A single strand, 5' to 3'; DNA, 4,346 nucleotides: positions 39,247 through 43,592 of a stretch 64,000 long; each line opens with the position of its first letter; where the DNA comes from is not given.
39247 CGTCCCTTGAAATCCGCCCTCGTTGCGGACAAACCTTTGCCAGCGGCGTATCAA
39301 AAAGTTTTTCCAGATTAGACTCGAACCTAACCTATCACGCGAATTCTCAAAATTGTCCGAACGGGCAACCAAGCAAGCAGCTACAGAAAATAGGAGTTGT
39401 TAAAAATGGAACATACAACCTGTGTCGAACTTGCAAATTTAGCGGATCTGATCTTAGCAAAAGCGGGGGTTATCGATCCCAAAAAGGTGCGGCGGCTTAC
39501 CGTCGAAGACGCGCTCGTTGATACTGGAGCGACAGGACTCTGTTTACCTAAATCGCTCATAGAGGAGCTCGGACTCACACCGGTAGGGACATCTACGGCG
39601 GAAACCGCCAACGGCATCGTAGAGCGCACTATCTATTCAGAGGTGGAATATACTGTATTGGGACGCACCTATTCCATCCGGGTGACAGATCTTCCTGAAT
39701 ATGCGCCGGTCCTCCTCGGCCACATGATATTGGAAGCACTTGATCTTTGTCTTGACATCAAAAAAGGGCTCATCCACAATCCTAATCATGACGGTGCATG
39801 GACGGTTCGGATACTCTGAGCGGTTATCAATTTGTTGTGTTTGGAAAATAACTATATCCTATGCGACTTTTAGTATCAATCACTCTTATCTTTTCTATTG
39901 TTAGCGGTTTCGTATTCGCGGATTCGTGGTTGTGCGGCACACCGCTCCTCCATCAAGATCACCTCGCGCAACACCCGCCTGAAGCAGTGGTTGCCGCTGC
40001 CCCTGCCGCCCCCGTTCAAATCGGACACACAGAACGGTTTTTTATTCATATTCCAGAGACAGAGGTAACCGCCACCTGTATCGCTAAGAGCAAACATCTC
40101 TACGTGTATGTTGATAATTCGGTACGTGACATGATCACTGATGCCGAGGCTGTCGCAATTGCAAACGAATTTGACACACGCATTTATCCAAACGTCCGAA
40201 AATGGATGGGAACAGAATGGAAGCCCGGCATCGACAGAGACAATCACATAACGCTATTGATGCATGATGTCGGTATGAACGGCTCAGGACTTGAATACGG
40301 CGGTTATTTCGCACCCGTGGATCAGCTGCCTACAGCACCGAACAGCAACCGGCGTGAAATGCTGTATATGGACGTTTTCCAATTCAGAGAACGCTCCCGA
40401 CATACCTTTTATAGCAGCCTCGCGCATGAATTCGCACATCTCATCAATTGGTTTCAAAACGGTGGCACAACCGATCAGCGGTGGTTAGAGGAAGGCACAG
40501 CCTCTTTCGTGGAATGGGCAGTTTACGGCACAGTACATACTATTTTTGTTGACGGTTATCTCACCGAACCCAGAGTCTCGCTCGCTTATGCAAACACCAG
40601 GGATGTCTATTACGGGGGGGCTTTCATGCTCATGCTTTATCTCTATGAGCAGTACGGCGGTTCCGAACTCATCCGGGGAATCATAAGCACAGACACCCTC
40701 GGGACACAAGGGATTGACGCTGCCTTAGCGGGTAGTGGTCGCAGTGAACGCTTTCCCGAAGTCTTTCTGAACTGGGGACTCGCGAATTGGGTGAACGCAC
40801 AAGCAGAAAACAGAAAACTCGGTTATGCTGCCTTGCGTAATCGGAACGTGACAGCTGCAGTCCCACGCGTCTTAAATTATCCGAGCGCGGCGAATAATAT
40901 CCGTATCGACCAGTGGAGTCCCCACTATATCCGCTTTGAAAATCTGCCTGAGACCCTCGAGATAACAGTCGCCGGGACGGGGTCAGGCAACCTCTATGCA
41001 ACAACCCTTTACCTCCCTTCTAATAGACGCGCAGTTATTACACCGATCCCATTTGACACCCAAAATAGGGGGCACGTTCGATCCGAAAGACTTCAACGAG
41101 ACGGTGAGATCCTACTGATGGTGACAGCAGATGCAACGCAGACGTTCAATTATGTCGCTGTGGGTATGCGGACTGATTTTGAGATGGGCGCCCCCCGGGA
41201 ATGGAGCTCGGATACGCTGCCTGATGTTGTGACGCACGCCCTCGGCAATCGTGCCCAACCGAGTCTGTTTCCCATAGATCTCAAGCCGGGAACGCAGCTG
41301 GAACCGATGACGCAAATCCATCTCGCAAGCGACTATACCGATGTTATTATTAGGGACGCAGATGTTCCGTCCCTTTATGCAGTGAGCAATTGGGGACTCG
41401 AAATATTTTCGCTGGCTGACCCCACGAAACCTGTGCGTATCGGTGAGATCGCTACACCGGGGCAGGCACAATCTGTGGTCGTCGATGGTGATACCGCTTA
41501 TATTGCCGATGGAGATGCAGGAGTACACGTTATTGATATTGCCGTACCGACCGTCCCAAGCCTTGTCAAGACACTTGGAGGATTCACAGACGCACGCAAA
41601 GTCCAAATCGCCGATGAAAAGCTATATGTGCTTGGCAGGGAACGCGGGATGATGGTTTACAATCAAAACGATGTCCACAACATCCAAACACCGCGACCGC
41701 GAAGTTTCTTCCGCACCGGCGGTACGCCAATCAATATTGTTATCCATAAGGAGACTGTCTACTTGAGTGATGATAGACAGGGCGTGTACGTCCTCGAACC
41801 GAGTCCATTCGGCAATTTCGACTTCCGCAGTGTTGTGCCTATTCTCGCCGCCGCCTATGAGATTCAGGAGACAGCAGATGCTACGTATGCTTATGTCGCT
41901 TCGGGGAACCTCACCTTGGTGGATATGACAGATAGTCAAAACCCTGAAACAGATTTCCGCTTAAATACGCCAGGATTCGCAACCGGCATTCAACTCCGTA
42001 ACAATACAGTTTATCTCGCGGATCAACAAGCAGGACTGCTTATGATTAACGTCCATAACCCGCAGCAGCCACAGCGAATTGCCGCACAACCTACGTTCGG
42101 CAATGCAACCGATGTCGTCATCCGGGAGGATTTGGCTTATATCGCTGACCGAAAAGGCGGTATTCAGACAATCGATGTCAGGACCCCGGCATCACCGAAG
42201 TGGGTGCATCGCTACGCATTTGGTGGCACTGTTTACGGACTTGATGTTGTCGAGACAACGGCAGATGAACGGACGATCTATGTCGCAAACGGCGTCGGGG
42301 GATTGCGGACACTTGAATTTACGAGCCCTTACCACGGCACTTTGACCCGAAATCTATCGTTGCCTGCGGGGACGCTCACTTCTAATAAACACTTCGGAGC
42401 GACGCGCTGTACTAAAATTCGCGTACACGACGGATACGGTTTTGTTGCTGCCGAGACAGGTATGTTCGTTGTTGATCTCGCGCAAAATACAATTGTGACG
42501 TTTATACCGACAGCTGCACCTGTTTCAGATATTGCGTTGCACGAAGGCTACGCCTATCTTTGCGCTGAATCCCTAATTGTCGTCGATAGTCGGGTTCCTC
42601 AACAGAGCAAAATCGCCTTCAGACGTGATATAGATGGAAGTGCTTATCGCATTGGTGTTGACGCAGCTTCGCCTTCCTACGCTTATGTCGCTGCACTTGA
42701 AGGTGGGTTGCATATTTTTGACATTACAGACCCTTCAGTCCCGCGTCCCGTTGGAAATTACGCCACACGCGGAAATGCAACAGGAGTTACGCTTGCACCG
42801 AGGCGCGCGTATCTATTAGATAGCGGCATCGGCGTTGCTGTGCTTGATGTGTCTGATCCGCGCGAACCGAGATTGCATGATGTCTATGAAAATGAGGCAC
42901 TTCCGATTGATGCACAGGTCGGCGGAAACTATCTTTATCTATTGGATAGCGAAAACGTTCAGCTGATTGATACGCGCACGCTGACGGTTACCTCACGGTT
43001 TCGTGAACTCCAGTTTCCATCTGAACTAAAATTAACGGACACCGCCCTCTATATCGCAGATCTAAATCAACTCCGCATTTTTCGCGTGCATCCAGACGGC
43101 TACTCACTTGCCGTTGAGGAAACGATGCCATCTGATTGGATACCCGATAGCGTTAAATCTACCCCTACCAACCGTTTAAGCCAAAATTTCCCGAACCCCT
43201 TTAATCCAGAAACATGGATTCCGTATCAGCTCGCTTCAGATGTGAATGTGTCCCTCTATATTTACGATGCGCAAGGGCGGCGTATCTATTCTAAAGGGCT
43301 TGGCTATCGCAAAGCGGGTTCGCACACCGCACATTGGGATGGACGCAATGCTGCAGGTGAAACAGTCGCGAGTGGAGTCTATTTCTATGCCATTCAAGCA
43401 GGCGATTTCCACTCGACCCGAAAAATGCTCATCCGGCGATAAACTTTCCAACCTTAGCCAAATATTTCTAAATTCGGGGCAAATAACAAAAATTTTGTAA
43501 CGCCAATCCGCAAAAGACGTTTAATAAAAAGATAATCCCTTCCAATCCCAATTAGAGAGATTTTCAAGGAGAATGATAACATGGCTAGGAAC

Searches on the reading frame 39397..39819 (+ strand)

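Call 28: search_protein_families(library=pfam, proteins=[window:39397-39819:+], max_evalue=0.00001)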
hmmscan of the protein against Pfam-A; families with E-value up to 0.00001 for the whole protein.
window:39397-39819:+ (140 aa): 2 families
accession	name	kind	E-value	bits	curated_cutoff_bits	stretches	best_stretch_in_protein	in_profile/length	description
PF13975.11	gag-asp_proteas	-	1.1e-07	32.8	28.2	1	38-112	11-90/92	gag-polyprotein putative aspartyl protease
PF13650.11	Asp_protease_2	-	5.7e-07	30.6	24.3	1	38-87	11-63/90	Aspartyl protease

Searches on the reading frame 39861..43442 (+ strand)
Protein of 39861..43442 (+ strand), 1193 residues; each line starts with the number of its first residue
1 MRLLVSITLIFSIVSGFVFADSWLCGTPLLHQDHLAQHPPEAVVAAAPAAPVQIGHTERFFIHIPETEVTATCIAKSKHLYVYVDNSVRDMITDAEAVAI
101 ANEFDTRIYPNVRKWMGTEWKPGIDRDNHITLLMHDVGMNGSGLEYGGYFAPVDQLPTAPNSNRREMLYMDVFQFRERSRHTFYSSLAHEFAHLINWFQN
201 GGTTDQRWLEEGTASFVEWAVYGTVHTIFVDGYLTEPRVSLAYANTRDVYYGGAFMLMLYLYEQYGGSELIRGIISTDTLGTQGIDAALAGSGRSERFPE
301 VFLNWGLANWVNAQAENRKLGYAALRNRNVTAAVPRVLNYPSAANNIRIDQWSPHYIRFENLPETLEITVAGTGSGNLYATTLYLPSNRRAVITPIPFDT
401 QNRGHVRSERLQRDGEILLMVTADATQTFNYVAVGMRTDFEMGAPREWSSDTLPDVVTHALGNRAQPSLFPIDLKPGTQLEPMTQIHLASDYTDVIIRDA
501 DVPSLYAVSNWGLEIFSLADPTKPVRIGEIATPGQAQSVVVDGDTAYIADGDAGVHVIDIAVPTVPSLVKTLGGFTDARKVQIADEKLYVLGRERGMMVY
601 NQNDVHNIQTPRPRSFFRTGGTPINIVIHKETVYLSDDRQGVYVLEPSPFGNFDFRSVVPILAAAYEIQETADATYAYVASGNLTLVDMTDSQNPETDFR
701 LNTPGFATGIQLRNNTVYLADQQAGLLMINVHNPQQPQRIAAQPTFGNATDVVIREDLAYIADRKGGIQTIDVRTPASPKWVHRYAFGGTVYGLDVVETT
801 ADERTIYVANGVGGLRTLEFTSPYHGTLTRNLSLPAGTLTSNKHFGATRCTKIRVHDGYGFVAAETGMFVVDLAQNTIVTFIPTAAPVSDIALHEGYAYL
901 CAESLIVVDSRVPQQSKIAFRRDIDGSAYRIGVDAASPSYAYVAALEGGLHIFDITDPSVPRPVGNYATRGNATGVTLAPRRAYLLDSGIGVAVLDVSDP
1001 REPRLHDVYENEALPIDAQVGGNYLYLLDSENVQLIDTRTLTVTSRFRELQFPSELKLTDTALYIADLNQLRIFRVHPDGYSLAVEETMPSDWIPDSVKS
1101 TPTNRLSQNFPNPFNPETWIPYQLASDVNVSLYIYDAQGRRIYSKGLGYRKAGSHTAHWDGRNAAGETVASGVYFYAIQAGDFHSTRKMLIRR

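Call 11: search_protein_families(library=pfam, proteins=[window:39861-43442:+], max_evalue=0.00001)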
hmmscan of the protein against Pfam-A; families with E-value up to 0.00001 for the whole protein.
window:39861-43442:+ (1193 aa): 3 families
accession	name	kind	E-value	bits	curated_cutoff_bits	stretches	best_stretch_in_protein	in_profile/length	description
PF08309.17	LVIVD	-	9.6e-35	118.1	20.2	1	533-570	1-38/42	LVIVD repeat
PF13860.13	FlgD_ig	-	1.1e-10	41.7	27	1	1124-1180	18-75/79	FlgD Ig-like domain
PF13585.12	CHU_C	-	4.3e-06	27.2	27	0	1126-1182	25-75/86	CHU_C Type IX secretion signal domain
